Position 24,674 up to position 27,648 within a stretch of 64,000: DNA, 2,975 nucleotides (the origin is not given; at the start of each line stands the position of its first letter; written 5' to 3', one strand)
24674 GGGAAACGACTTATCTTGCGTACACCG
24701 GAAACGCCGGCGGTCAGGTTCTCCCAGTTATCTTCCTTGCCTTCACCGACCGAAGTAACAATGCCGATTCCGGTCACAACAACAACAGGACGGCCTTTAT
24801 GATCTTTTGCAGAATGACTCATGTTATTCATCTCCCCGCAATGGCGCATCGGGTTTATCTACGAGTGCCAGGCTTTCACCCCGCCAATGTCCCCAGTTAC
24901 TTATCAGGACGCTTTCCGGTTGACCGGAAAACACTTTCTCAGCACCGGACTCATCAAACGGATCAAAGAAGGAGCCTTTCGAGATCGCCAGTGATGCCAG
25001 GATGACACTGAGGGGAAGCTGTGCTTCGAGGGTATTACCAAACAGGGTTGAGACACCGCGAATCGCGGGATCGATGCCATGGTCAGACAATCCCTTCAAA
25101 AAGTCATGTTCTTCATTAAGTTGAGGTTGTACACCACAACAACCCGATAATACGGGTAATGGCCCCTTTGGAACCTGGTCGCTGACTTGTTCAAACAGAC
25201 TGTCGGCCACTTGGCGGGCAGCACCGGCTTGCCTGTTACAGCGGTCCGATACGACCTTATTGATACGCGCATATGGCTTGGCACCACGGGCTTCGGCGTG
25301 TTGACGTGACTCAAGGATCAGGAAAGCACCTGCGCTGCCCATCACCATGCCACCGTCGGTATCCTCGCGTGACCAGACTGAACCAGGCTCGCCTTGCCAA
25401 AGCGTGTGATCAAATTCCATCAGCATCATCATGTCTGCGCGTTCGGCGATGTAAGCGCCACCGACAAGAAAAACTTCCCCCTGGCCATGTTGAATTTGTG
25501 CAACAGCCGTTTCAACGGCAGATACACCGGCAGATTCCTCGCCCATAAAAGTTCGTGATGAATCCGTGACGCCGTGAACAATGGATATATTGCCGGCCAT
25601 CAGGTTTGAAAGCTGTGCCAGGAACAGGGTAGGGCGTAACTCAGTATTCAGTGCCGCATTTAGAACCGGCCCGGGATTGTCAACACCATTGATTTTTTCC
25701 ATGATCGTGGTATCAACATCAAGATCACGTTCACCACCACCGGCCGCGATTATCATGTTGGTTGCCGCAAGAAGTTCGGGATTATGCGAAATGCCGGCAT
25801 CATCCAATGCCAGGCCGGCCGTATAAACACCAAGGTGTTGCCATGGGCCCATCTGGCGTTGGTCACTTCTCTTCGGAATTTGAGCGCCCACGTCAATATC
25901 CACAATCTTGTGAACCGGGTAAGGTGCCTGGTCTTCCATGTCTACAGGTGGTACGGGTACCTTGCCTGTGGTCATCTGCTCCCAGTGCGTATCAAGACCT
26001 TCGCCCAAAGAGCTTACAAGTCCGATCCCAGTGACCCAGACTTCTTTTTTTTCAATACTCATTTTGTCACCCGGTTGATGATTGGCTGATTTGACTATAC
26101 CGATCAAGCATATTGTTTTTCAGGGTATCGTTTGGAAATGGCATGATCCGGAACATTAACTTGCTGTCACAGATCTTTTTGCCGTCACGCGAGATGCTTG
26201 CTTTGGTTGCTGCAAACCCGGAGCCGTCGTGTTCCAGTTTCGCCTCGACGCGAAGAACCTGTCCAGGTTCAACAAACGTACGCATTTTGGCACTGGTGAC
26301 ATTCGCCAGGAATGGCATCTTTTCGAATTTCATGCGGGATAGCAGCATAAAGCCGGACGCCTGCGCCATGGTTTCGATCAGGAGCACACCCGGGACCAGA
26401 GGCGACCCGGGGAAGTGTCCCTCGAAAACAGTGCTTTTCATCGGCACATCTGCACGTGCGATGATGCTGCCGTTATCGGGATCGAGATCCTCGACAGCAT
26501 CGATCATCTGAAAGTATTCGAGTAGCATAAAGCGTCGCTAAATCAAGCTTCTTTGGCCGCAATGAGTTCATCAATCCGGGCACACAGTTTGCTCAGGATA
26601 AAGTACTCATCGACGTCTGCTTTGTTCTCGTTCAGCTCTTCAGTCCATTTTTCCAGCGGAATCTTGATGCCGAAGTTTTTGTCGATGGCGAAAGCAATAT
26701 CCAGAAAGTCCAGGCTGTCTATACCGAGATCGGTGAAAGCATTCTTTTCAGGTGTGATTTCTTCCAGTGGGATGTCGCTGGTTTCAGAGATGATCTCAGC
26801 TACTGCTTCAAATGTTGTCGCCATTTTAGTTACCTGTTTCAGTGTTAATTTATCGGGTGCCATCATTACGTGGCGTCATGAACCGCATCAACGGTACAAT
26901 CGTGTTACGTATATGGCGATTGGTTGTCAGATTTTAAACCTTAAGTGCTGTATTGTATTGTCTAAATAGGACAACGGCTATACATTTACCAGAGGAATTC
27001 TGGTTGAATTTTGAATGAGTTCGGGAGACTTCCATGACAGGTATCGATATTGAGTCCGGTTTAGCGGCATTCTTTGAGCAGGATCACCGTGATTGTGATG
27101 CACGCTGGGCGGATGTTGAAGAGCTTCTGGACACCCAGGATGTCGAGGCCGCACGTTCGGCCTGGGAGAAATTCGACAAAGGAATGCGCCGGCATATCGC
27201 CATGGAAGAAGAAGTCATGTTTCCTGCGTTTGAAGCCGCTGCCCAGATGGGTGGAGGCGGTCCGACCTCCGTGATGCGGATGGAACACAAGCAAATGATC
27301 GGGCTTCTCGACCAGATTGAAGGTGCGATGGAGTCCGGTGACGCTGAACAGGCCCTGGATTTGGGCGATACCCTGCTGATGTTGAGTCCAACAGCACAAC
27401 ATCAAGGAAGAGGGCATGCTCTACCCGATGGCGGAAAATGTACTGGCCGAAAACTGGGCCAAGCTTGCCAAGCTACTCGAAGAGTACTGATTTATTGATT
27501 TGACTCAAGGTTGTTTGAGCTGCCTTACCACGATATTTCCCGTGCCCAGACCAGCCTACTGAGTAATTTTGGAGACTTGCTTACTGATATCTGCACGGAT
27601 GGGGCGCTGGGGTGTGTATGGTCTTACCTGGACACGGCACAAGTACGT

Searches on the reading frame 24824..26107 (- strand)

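Call 52: search_protein_families(library=pfam, proteins=[window:24824-26107:-], max_evalue=0.0001)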
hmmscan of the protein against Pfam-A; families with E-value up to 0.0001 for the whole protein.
window:24824-26107:- (427 aa): 1 family
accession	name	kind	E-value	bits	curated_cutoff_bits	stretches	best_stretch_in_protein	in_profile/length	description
PF00109.32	ketoacyl-synt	-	1.4e-17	64.6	20.8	1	21-270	2-251/252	Beta-ketoacyl synthase, N-terminal domain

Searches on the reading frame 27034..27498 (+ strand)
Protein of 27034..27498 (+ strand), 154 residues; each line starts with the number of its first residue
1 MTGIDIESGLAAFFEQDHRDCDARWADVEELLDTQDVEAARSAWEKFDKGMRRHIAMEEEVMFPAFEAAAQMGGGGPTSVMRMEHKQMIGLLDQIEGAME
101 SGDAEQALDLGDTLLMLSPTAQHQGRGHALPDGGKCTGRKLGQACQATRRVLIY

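Call 52: search_protein_families(library=pfam, proteins=[window:27034-27498:+], max_evalue=0.0001)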
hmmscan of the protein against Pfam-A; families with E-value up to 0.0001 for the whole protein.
window:27034-27498:+ (154 aa): 1 family
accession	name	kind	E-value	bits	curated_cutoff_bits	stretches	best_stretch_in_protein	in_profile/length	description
PF01814.28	Hemerythrin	-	2e-15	57.8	25.3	1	12-110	4-104/127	Hemerythrin HHE cation binding domain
